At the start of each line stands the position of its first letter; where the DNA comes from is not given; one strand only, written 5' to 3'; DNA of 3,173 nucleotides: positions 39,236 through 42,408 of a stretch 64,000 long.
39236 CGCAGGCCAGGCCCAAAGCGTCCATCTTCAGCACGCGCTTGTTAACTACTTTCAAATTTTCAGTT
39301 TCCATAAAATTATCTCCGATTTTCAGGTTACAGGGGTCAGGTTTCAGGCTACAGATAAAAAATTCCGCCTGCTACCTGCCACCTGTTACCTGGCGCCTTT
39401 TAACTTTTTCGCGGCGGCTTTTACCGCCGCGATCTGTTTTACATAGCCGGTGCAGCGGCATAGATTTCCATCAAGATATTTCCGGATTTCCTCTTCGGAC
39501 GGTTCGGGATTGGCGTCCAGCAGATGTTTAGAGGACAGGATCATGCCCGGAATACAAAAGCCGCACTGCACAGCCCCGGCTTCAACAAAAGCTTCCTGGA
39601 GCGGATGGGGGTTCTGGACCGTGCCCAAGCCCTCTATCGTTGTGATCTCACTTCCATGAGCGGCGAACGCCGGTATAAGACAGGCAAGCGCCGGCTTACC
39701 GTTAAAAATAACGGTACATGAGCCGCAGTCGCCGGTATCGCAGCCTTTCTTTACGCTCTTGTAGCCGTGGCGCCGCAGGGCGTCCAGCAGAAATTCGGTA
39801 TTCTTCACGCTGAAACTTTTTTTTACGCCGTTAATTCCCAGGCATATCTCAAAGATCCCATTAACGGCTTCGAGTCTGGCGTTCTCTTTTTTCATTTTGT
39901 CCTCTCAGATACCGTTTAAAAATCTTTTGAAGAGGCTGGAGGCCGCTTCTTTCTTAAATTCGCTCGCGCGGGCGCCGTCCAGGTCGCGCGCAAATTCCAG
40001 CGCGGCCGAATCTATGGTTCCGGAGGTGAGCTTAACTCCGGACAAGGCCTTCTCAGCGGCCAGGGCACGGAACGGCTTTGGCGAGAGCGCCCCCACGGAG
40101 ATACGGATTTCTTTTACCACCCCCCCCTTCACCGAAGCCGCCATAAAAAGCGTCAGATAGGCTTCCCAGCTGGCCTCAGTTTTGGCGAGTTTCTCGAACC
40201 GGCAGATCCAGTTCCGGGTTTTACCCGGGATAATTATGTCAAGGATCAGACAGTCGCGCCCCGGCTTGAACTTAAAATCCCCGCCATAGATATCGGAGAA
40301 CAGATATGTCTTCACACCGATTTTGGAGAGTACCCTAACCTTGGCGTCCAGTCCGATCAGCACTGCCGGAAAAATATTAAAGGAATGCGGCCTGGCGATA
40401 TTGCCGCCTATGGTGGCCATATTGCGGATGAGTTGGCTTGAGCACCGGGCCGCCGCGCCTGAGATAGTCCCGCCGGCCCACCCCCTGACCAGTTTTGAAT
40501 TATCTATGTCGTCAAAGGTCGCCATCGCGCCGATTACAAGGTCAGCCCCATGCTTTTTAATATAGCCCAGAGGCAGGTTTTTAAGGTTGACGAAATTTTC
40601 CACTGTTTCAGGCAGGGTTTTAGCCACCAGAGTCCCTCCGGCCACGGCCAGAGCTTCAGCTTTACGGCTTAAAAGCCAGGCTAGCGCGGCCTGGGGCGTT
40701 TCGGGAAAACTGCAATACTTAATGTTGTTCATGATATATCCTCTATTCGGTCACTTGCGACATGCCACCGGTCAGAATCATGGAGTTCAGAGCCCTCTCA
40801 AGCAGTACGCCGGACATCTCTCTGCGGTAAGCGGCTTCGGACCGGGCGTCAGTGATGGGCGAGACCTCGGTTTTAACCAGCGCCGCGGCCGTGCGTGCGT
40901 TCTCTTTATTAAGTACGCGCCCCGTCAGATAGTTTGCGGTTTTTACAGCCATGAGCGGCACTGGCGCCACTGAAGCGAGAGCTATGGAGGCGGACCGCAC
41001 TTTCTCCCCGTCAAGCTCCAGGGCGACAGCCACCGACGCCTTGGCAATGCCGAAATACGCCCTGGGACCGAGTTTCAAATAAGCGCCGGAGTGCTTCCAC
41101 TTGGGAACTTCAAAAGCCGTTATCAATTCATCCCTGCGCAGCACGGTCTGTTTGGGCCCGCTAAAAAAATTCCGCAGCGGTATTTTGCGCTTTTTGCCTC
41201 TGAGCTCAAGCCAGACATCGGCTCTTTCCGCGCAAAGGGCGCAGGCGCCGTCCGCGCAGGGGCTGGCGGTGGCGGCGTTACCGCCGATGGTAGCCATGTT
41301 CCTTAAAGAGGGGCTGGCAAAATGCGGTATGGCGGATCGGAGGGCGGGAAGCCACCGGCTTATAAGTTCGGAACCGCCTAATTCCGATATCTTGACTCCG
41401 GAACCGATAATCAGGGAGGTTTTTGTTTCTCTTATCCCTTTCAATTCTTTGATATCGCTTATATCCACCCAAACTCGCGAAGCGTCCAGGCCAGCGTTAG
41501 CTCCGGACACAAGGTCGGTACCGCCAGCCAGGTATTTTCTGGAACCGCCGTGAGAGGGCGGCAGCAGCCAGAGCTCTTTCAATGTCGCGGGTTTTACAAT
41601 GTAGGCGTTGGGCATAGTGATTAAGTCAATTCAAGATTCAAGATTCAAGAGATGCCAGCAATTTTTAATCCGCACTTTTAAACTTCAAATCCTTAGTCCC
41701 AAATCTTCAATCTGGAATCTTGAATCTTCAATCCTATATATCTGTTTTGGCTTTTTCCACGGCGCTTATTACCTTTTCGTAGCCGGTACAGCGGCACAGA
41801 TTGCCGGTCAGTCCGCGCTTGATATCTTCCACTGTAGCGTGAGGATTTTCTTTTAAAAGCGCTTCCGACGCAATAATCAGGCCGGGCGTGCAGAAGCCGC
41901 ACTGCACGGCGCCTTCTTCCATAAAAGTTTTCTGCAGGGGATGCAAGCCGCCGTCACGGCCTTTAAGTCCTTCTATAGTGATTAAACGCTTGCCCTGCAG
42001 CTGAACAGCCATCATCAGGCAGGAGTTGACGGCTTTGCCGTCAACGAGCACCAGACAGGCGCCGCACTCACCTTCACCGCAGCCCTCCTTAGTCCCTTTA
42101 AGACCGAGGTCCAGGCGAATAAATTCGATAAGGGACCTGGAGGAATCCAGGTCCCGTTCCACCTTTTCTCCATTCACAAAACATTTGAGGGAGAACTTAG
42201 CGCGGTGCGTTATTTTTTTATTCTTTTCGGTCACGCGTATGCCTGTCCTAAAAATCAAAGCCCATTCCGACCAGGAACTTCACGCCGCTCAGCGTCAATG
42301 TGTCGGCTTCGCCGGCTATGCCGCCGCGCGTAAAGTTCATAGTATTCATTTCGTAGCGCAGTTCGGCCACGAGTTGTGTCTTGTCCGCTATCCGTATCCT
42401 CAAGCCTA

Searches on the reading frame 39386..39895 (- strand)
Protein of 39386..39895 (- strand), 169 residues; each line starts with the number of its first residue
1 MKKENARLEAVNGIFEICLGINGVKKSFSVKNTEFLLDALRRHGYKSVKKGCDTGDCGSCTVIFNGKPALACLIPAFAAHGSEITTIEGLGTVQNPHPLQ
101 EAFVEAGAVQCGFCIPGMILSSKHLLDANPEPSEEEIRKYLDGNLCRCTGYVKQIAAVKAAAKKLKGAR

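Call 71: search_protein_families(library=pfam, proteins=[window:39386-39895:-], max_evalue=0.0001)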
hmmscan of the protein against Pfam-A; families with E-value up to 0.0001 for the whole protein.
window:39386-39895:- (169 aa): 3 families
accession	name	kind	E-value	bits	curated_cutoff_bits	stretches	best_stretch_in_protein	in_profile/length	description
PF01799.25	Fer2_2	-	5.1e-32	110.3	30.3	1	86-159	1-75/75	[2Fe-2S] binding domain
PF00111.32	Fer2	-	5.6e-09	36.3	21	1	21-65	3-48/77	2Fe-2S iron-sulfur cluster binding domain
PF13085.11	Fer2_3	-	3.5e-06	27.4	27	1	49-90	49-89/107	2Fe-2S iron-sulfur cluster binding domain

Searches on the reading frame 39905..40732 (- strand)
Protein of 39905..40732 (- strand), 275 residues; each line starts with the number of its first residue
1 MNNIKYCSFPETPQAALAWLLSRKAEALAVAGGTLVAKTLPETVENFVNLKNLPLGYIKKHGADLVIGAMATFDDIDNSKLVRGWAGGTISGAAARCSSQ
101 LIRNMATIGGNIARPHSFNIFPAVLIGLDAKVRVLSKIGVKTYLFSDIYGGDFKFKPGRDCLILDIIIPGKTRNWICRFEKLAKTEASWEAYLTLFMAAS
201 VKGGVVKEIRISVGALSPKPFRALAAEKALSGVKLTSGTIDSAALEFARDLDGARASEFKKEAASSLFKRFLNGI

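Call 72: search_protein_families(library=pfam, proteins=[window:39905-40732:-], max_evalue=0.0001)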
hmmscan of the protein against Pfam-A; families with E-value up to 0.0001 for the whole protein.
window:39905-40732:- (275 aa): 2 families
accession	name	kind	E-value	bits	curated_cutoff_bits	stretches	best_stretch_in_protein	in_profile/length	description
PF00941.27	FAD_binding_5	-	6.7e-21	75.3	27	1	9-169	7-168/170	FAD binding domain in molybdopterin dehydrogenase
PF03450.22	CO_deh_flav_C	-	8.4e-12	45.6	25.5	1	191-273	14-100/102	CO dehydrogenase flavoprotein C-terminal domain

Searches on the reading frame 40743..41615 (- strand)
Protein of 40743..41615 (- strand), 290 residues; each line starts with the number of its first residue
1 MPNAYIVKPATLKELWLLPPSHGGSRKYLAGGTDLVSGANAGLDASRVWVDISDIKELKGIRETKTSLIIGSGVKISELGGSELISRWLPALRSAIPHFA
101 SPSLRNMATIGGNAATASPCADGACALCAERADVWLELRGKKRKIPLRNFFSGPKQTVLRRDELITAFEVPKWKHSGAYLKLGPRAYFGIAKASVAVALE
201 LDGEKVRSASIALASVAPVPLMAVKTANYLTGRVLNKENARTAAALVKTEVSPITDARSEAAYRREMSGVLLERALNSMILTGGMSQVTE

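Call 72: search_protein_families(library=pfam, proteins=[window:40743-41615:-], max_evalue=0.0001)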
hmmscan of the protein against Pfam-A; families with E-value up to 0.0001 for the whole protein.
window:40743-41615:- (290 aa): 2 families
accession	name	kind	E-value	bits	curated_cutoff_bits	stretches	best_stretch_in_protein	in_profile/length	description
PF00941.27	FAD_binding_5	-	1.1e-41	143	27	1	6-173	5-170/170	FAD binding domain in molybdopterin dehydrogenase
PF03450.22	CO_deh_flav_C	-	7.3e-20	71.5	25.5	1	180-278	3-101/102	CO dehydrogenase flavoprotein C-terminal domain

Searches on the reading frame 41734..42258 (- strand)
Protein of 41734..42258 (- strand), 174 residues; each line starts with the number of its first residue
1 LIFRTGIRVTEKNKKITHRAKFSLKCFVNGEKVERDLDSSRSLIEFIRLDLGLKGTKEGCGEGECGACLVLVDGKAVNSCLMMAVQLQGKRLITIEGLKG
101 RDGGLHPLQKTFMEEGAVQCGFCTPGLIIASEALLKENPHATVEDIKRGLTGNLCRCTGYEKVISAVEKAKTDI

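Call 72: search_protein_families(library=pfam, proteins=[window:41734-42258:-], max_evalue=0.0001)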
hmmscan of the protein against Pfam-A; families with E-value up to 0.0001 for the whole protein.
window:41734-42258:- (174 aa): 2 families
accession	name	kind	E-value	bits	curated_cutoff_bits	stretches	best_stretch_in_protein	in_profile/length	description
PF01799.25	Fer2_2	-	2.3e-30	105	30.3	1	94-168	1-75/75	[2Fe-2S] binding domain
PF00111.32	Fer2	-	3.5e-06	27.3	21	1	27-80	2-55/77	2Fe-2S iron-sulfur cluster binding domain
